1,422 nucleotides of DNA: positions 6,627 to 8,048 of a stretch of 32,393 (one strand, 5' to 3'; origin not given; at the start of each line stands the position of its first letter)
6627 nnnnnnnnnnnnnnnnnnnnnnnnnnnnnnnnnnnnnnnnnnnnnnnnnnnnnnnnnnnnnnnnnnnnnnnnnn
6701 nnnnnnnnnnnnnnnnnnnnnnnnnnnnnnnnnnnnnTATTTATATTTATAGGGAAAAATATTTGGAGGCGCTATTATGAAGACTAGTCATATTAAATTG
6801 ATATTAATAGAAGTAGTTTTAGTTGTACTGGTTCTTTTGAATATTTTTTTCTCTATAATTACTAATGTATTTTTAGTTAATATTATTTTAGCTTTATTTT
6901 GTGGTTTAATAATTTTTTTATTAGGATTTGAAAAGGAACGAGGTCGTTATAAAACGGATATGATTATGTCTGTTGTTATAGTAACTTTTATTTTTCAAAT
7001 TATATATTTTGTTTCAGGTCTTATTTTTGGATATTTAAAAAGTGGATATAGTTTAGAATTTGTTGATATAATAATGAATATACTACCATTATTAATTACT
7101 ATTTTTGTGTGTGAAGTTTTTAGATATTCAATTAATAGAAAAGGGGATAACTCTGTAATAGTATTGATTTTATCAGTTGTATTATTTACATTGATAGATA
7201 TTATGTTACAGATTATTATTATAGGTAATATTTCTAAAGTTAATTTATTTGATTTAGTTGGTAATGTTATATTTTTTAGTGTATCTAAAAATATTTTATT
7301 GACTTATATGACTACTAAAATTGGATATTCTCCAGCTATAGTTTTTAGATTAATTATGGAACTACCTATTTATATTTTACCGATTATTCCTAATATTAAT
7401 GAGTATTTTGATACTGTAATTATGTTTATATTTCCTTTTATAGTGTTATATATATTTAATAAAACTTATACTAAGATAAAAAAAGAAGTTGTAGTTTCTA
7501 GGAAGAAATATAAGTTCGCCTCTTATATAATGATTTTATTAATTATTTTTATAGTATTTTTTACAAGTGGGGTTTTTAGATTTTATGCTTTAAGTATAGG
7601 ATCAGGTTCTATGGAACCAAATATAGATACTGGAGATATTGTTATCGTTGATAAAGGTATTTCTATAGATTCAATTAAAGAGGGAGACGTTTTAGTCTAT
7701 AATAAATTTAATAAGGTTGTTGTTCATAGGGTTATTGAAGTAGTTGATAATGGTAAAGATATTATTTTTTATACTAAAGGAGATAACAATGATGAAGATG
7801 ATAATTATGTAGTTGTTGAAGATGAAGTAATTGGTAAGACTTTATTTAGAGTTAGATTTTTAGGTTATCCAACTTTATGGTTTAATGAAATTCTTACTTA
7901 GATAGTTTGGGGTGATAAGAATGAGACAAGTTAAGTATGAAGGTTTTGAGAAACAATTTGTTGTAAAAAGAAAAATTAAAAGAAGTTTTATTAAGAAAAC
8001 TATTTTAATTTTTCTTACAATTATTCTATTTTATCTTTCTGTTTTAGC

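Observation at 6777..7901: SipW-type signal peptidase fused to a 255 aa polytopic membrane domain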

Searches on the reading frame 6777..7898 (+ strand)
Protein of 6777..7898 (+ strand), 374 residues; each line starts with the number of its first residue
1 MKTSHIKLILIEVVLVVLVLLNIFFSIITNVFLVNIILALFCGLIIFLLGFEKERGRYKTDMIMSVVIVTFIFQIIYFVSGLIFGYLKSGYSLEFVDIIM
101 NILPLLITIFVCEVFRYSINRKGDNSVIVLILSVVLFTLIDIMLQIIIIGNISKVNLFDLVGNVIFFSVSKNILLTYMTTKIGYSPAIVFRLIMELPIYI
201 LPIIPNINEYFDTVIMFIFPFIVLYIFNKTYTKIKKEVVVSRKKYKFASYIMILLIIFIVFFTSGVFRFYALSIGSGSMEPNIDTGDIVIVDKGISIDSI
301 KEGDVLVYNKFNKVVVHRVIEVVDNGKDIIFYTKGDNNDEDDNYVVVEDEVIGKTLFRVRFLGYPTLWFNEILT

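Call 3: search_protein_families(library=pfam, proteins=[window:6777-7898:+], max_evalue=0.1)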
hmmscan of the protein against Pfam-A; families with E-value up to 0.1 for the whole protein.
window:6777-7898:+ (374 aa): 2 families
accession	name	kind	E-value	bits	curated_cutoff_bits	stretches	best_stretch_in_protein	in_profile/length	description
PF10502.14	Peptidase_S26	-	1.5e-05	25.4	22.9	1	249-319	3-77/168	Signal peptidase, peptidase S26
PF00717.28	Peptidase_S24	-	2.3e-05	24.5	23.3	1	269-327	35-87/116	Peptidase S24-like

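Call 4: search_protein_families(library=ncbifam, proteins=[window:6777-7898:+], max_evalue=0.1)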
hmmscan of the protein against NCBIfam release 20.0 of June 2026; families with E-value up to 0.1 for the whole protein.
window:6777-7898:+ (374 aa): 4 families
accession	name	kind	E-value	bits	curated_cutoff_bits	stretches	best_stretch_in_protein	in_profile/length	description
TIGR02228.1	sigpep_I_arch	equivalog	4.3e-28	98.2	51.85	1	249-367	11-131/158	signal peptidase I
NF046067.1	SigPepSipWBacil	equivalog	3.2e-23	82.3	190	1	266-364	35-135/189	signal peptidase I SipW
TIGR02227.1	sigpep_I_bact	equivalog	1.7e-09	37.8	47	1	251-322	2-77/162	signal peptidase I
TIGR02754.1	sod_Ni_protease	equivalog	0.022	15.2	63.25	1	277-336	6-69/90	nickel-type superoxide dismutase maturation protease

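Call 5: find_homologous_proteins(query=window:6777-7898:+, max_evalue=0.001)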
Query window:6777-7898:+ (374 aa): 275 proteins with E <= 0.001 among 8000 candidates; the best 120 are listed.
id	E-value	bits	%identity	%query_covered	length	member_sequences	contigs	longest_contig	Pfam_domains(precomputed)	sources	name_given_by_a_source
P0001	3.8e-224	762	100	100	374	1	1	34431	PF00717.29,PF10502.15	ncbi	-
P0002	3.4e-95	338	49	100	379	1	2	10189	PF00717.29,PF10502.15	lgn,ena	-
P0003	3.6e-87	311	45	100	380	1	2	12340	PF00717.29,PF10502.15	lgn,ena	-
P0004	5.3e-87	311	44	100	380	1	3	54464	PF00717.29,PF10502.15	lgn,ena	-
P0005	4.1e-85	304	44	97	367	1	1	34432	-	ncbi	-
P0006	2.0e-80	289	40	100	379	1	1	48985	PF00717.29,PF10502.15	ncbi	-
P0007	2.4e-79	285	42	92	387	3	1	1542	PF00717.29,PF10502.15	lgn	-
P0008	6.1e-79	284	41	99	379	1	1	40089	PF00717.29,PF10502.15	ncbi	-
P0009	1.4e-78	283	41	100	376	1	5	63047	PF00717.29,PF10502.15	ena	-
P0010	1.8e-78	283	42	100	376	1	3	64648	PF00717.29,PF10502.15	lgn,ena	-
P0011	5.3e-78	281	42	100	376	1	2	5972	PF00717.29,PF10502.15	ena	-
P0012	3.2e-76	275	41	92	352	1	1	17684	PF00717.29,PF10502.15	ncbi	-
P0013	6.1e-76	274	38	100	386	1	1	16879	-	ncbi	-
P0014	2.6e-74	269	40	99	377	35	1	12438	PF00717.29,PF10502.15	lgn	-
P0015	5.8e-74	268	39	99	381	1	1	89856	PF00717.29,PF10502.15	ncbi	-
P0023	5.5e-70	255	38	99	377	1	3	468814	PF00717.29,PF10502.15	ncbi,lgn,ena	-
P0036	4.2e-67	245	38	87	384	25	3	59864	PF00717.29,PF10502.15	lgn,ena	-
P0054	4.1e-64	235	39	87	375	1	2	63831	PF10502.15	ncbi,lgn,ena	-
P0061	4.3e-62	229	34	100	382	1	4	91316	PF00717.29,PF10502.15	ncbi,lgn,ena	-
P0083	4.2e-58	216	36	99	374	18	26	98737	PF00717.29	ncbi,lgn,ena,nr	ncbi:MAG TPA: signal peptidase I [Candidatus Faecisoma merdavium]|nr:signal peptidase I [Candidatus 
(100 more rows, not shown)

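Call 6: list_cluster_members(proteins=[P0001, P0005, P0006, P0008, P0015, P0023, P0061, P0083, P0054, P0013])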
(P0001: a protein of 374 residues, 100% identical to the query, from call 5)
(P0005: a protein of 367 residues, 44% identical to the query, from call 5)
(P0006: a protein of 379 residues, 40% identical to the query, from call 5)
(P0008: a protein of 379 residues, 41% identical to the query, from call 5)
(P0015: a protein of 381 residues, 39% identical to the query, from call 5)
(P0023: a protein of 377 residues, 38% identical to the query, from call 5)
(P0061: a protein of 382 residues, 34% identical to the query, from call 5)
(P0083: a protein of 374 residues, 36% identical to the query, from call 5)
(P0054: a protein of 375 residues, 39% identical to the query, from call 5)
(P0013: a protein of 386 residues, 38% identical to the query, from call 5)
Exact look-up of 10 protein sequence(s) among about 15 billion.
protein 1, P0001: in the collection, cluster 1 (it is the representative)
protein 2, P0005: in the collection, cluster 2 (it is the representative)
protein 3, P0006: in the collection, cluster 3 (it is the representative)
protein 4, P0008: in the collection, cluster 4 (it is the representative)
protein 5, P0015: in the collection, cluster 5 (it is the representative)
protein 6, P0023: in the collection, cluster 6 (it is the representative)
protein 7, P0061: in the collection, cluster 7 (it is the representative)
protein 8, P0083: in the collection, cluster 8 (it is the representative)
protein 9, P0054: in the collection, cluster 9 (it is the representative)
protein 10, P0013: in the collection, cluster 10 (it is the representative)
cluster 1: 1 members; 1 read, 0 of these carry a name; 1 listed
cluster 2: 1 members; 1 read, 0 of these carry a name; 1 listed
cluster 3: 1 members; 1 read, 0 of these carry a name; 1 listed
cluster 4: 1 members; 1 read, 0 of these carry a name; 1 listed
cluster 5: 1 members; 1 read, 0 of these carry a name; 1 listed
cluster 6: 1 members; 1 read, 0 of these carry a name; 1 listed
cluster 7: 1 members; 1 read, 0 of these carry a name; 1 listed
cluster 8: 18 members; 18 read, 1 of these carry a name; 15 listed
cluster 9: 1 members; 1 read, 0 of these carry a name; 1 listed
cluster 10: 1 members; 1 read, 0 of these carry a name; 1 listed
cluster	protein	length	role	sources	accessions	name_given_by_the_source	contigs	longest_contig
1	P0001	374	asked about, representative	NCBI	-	-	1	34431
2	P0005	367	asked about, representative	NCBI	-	-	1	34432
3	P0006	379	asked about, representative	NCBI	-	-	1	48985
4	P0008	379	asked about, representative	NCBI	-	-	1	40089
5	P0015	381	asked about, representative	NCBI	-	-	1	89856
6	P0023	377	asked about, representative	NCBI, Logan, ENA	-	-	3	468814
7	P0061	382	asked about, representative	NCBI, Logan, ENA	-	-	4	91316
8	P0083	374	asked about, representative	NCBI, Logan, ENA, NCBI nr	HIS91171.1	MAG TPA: signal peptidase I [Candidatus Faecisoma merdavium] | signal peptidase I [Candidatus Faecisoma merdavium]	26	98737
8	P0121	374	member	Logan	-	-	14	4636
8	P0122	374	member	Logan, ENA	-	-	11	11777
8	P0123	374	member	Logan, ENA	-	-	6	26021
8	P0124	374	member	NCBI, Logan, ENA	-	-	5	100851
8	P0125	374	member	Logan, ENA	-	-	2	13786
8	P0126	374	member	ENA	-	-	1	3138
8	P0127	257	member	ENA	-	-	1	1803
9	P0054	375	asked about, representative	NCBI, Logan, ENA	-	-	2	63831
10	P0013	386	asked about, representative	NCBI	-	-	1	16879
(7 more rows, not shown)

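Call 17: find_encoding_contigs(protein=P0001, flank=10000, max_places=3)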
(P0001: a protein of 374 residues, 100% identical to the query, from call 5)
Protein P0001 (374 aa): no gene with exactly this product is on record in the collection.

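Call 18: find_encoding_contigs(protein=P0023, flank=8000, max_places=2)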
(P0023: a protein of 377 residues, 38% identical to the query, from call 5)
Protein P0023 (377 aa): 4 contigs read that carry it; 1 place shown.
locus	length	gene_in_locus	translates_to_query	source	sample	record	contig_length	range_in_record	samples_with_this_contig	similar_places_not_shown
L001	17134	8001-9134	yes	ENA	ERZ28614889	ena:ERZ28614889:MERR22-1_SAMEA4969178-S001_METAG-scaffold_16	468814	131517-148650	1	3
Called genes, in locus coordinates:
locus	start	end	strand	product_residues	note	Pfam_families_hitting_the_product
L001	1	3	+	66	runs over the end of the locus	-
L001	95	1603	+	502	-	-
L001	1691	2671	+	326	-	PF10555:MraY_sig1 (weak), PF00953:Glycos_transf_4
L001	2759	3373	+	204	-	-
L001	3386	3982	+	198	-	-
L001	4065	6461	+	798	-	-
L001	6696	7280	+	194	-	-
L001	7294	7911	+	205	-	-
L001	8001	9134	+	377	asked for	PF00717:Peptidase_S24, PF10502:Peptidase_S26 (weak)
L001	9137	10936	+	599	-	PF17231:DUF5305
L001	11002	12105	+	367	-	PF01098:FTSW_RODA_SPOVE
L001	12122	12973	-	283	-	PF00892:EamA (weak)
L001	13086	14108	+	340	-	PF01300:Sua5_yciO_yrdC, PF03481:Sua5_C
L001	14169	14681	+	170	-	PF04280:Tim44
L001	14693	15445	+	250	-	PF00005:ABC_tran, PF13304:AAA_21 (faint)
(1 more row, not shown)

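Call 19: find_encoding_contigs(protein=P0083, flank=8000, max_places=2)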
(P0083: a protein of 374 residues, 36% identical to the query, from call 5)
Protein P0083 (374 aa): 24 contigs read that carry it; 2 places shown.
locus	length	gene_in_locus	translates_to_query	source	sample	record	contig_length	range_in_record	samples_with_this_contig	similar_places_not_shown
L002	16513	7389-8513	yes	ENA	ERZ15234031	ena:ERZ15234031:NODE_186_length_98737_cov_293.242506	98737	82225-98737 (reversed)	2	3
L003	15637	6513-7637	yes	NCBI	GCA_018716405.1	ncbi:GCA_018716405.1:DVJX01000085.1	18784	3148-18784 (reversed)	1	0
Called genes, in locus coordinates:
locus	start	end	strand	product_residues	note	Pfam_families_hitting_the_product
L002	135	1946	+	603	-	PF00009:GTP_EFTU, PF01926:MMR_HSR1 (weak), PF03144:GTP_EFTU_D2, PF22042:EF-G_D2, PF14492:EFG_III (weak), PF00679:EFG_C, PF21018:BipA_C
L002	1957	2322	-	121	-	PF14181:YqfQ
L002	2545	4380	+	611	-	PF00482:T2SSF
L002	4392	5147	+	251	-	PF06750:A24_N_bact, PF01478:Peptidase_A24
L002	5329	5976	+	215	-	-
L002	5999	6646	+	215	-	-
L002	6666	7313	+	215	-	-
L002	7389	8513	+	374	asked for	PF00717:Peptidase_S24 (weak)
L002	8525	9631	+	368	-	PF17231:DUF5305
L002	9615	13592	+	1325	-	PF19789:DUF6273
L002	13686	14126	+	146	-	PF01252:Peptidase_A8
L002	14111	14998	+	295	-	PF00849:PseudoU_synth_2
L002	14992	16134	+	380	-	PF01694:Rhomboid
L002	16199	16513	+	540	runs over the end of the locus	PF01368:DHH (weak), PF00571:CBS (weak), PF07085:DRTGG, PF01368:DHH, PF02833:DHHA2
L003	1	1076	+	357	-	PF14492:EFG_III (weak), PF00679:EFG_C, PF21018:BipA_C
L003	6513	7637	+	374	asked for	PF00717:Peptidase_S24 (weak)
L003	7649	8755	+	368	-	PF17231:DUF5305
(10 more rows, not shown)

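Call 33: find_encoding_contigs(protein=P0015, flank=10000, max_places=2)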
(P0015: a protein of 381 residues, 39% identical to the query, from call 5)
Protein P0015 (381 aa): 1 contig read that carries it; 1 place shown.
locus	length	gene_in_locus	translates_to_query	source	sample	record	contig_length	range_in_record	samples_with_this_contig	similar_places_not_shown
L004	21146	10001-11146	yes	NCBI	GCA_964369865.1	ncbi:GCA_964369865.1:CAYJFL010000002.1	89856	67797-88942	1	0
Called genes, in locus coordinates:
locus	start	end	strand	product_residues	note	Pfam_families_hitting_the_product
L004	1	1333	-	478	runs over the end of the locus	PF03606:DcuC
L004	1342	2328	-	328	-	PF02729:OTCace_N, PF00185:OTCace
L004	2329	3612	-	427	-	PF02274:ADI, PF19420:DDAH_eukar (faint)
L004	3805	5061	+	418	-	PF00817:IMS, PF11799:IMS_C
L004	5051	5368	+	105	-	PF08863:YolD (weak)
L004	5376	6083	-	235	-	PF00657:Lipase_GDSL, PF13472:Lipase_GDSL_2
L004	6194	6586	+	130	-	PF00383:dCMP_cyt_deam_1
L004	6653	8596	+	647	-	PF01554:MatE, PF13189:Cytidylate_kin2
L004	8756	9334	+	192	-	-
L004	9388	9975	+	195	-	-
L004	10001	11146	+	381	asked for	PF00717:Peptidase_S24 (weak), PF10502:Peptidase_S26 (weak)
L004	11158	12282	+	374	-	PF17231:DUF5305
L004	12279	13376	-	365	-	PF00535:Glycos_transf_2 (weak), PF07719:TPR_2 (faint), PF13424:TPR_12 (faint), PF00515:TPR_1 (faint), PF13181:TPR_8 (faint), PF13374:TPR_10 (faint)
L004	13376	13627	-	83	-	-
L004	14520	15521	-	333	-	PF00579:tRNA-synt_1b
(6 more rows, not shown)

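Call 34: find_encoding_contigs(protein=P0061, flank=10000, max_places=2)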
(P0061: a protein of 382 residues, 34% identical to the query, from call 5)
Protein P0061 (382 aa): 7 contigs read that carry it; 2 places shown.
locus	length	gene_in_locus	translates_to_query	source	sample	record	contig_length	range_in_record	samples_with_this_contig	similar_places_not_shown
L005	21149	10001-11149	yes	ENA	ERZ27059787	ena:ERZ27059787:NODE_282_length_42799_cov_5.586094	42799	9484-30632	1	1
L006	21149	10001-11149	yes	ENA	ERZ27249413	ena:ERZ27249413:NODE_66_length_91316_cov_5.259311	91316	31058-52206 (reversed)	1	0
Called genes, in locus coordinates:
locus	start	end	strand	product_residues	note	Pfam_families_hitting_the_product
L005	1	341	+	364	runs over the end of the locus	-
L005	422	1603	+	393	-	PF00871:Acetate_kinase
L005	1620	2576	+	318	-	PF01368:DHH, PF02272:DHHA1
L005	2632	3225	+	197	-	PF03193:RsgA_GTPase (faint), PF01926:MMR_HSR1, PF02421:FeoB_N (weak), PF00350:Dynamin_N (faint)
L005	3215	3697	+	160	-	-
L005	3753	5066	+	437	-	PF00009:GTP_EFTU, PF00071:Ras (faint), PF01926:MMR_HSR1, PF02421:FeoB_N, PF00009:GTP_EFTU, PF01926:MMR_HSR1, PF02421:FeoB_N, PF14714:KH_dom-like, +7 more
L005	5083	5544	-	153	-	-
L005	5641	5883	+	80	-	PF14069:SpoVIF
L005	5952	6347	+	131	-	PF09547:SpoIVA_ATPase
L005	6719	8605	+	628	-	-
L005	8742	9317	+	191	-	-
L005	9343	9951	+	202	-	-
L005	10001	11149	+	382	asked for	PF10502:Peptidase_S26 (weak), PF00717:Peptidase_S24 (weak)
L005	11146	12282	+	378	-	PF17231:DUF5305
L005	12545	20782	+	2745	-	PF05342:Peptidase_M26_N, PF07581:Glug (faint), PF07580:Peptidase_M26_C, PF05342:Peptidase_M26_N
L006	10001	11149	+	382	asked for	PF10502:Peptidase_S26 (weak), PF00717:Peptidase_S24 (weak)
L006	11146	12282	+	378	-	PF17231:DUF5305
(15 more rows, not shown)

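Call 35: find_encoding_contigs(protein=P0036, flank=10000, max_places=2)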
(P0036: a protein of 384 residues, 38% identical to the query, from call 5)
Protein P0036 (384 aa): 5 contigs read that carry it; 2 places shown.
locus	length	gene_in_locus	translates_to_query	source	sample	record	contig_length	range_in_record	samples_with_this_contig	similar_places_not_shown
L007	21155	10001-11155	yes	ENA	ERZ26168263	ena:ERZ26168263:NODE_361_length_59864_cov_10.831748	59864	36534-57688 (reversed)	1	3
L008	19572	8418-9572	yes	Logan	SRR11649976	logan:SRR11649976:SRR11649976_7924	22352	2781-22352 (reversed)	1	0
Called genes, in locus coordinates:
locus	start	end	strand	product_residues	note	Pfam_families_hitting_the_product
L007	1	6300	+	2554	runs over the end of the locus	PF10091:Glycoamylase, PF06165:GH94_b-supersand, PF17167:Glyco_hydro_94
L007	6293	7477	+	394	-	PF00342:PGI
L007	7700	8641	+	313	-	PF14659:Phage_int_SAM_3 (weak), PF00589:Phage_integrase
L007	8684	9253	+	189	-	-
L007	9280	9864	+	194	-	-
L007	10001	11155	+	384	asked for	PF00717:Peptidase_S24 (weak), PF10502:Peptidase_S26 (weak)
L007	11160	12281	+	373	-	PF17231:DUF5305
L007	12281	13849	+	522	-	-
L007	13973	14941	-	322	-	-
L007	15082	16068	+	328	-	PF04545:Sigma70_r4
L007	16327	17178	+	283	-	PF00849:PseudoU_synth_2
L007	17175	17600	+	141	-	PF02639:DUF188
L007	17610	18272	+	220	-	-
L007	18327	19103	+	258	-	PF04542:Sigma70_r2, PF04539:Sigma70_r3 (weak), PF04545:Sigma70_r4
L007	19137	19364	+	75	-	PF05239:PRC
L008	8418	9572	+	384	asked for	PF00717:Peptidase_S24 (weak), PF10502:Peptidase_S26 (weak)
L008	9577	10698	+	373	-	PF17231:DUF5305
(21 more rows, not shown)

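Call 36: find_encoding_contigs(protein=P0054, flank=10000, max_places=2)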
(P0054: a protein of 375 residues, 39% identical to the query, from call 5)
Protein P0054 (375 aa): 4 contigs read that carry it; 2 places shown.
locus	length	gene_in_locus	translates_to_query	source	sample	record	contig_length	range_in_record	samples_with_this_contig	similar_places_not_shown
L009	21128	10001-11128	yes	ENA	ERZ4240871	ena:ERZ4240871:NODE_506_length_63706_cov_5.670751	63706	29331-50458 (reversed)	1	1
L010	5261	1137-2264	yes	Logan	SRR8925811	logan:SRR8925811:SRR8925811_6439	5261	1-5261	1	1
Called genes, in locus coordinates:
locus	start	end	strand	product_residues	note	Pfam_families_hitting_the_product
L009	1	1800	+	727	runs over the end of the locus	PF23139:OB_YrrC, PF13086:AAA_11 (faint), PF14490:HHH_RecD2, PF09848:SLFN-g3_helicase (weak), PF13245:AAA_19, PF13604:AAA_30, PF18335:SH3_13, PF13538:UvrD_C_2, +1 more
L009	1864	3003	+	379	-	PF01594:AI-2E_transport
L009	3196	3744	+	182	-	PF13238:AAA_18, PF13207:AAA_17 (weak)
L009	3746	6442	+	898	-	PF01411:tRNA-synt_2c, PF07973:tRNA_SAD, PF02272:DHHA1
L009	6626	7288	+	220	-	PF00072:Response_reg, PF00486:Trans_reg_C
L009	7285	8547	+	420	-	PF00672:HAMP (weak), PF00512:HisKA, PF02518:HATPase_c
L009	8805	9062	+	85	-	PF07866:DUF1653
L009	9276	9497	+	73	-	-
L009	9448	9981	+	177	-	-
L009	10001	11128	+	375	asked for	PF10502:Peptidase_S26 (weak)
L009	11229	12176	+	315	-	PF01933:CofD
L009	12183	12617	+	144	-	PF04138:GtrA_DPMS_TM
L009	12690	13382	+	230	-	PF13240:Zn_Ribbon_1 (faint)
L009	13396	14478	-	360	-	PF02557:VanY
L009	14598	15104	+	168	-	PF10502:Peptidase_S26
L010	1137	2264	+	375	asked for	PF10502:Peptidase_S26 (weak)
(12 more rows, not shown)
